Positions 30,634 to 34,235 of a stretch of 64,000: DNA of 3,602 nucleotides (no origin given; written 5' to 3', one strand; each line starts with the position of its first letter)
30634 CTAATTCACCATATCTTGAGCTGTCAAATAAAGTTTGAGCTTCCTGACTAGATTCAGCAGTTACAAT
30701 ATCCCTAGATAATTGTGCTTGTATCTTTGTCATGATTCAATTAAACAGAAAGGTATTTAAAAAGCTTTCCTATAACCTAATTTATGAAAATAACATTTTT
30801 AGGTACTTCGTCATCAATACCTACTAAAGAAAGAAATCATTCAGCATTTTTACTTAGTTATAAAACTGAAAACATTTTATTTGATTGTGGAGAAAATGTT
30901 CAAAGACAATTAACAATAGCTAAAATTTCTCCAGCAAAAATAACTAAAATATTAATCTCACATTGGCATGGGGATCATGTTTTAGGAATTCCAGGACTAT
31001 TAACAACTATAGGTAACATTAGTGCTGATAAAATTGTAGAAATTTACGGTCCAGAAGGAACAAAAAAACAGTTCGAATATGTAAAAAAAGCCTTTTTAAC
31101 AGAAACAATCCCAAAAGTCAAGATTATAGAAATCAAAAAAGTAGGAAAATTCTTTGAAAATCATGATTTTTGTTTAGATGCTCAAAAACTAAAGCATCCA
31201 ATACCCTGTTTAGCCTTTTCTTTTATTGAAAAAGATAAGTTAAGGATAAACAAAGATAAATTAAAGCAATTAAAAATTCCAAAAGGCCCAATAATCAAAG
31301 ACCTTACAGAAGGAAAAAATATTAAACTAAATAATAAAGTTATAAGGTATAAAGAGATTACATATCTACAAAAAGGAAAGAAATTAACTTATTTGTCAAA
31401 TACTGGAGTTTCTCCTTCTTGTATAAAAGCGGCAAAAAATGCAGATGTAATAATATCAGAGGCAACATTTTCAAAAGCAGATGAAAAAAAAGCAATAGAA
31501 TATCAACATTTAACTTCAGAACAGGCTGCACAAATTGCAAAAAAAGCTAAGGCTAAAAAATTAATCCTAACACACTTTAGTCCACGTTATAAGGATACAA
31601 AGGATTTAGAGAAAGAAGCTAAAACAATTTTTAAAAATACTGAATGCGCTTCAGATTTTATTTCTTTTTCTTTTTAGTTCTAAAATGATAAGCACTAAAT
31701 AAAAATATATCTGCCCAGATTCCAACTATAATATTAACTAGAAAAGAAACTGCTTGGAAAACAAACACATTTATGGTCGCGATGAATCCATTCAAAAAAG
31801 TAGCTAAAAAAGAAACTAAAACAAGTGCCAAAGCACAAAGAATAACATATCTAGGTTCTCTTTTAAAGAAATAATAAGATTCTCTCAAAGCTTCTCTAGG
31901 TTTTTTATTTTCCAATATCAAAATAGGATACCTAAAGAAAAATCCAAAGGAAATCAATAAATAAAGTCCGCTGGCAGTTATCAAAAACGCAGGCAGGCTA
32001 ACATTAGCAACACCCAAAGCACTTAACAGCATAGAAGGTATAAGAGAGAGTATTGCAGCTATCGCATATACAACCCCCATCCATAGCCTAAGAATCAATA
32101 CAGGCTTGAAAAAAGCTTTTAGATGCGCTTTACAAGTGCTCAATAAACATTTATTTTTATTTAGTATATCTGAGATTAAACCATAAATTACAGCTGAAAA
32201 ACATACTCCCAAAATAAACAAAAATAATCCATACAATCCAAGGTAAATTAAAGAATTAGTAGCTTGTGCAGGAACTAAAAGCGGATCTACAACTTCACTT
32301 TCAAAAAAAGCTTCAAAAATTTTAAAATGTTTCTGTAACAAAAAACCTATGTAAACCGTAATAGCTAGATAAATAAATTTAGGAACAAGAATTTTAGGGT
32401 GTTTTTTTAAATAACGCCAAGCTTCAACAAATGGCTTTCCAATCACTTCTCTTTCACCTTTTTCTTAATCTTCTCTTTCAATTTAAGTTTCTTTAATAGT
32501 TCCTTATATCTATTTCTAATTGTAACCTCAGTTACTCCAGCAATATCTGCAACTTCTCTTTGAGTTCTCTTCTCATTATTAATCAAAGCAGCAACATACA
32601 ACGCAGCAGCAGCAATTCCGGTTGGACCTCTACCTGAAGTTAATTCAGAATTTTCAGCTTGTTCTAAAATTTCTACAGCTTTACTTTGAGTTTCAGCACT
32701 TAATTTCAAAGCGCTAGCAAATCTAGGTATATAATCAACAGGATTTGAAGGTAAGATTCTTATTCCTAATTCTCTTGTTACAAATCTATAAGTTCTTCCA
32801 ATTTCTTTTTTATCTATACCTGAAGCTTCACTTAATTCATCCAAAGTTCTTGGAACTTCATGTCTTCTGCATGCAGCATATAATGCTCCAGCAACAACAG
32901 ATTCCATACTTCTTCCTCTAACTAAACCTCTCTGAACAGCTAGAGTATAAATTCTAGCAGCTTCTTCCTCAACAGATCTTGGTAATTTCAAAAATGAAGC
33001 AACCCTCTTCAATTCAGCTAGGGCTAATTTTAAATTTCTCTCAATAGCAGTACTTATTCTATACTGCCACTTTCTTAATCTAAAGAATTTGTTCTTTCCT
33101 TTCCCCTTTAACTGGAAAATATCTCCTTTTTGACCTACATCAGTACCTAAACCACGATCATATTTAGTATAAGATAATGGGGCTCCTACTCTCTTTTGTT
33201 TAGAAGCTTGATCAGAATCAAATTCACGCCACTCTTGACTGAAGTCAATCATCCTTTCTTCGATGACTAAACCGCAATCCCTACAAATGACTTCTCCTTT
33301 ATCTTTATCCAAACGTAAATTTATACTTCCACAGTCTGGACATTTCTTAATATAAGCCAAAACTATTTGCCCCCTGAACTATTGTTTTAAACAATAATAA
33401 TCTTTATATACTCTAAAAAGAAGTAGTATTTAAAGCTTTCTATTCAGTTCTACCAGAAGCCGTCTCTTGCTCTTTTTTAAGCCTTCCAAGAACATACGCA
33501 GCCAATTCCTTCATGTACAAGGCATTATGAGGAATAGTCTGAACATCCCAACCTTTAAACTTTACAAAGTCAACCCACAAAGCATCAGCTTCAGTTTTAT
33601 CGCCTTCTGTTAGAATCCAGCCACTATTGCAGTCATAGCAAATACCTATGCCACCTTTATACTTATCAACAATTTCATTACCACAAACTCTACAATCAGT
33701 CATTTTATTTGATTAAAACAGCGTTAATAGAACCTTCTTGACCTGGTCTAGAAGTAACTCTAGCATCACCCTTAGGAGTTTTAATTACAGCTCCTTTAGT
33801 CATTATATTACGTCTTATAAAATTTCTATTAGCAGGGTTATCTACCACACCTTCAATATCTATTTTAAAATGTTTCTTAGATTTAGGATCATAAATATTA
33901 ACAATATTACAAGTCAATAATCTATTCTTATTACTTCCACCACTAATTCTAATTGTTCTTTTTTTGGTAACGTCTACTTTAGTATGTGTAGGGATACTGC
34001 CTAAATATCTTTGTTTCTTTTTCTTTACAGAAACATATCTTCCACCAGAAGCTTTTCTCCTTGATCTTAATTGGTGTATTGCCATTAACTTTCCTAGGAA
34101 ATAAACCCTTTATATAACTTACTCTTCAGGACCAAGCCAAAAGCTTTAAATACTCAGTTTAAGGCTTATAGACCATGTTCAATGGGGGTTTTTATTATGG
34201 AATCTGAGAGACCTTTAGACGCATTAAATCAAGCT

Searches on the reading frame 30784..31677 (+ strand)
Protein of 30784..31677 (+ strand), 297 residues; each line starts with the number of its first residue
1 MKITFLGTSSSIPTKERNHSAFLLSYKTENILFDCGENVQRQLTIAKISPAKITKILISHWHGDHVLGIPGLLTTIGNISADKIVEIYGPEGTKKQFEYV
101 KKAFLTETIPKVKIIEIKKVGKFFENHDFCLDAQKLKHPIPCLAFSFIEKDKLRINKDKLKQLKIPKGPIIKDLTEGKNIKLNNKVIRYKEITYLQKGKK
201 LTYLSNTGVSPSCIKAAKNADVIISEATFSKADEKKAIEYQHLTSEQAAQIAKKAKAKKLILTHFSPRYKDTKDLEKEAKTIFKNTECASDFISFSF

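Call 88: search_protein_families(library=pfam, proteins=[window:30784-31677:+], max_evalue=0.001)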
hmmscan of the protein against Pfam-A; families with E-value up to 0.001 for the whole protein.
window:30784-31677:+ (297 aa): 4 families
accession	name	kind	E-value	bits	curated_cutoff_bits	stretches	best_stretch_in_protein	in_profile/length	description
PF12706.13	Lactamase_B_2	-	5.3e-19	69.1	27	2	30-123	2-96/200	Beta-lactamase superfamily domain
PF00753.33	Lactamase_B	-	1.4e-11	45.1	22.7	1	16-129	3-114/196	Metallo-beta-lactamase superfamily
PF13691.12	Lactamase_B_4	-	9.8e-05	22.4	27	1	12-66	5-61/63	tRNase Z endonuclease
PF23023.1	Anti-Pycsar_Apyc1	-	0.00014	21.9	50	1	2-70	4-71/250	Anti-Pycsar protein Apyc1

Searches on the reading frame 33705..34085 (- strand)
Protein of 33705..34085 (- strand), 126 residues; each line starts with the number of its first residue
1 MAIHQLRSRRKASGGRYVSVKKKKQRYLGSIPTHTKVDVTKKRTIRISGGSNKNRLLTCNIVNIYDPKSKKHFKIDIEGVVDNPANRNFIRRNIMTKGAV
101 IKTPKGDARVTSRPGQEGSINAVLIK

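Call 55: search_protein_families(library=pfam, proteins=[window:33705-34085:-], max_evalue=0.01)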
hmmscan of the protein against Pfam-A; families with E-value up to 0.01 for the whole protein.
window:33705-34085:- (126 aa): 1 family
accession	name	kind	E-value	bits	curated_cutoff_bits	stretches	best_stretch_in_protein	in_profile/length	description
PF01201.27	Ribosomal_S8e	-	1.3e-33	116.5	30.2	1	5-125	2-133/133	Ribosomal protein S8e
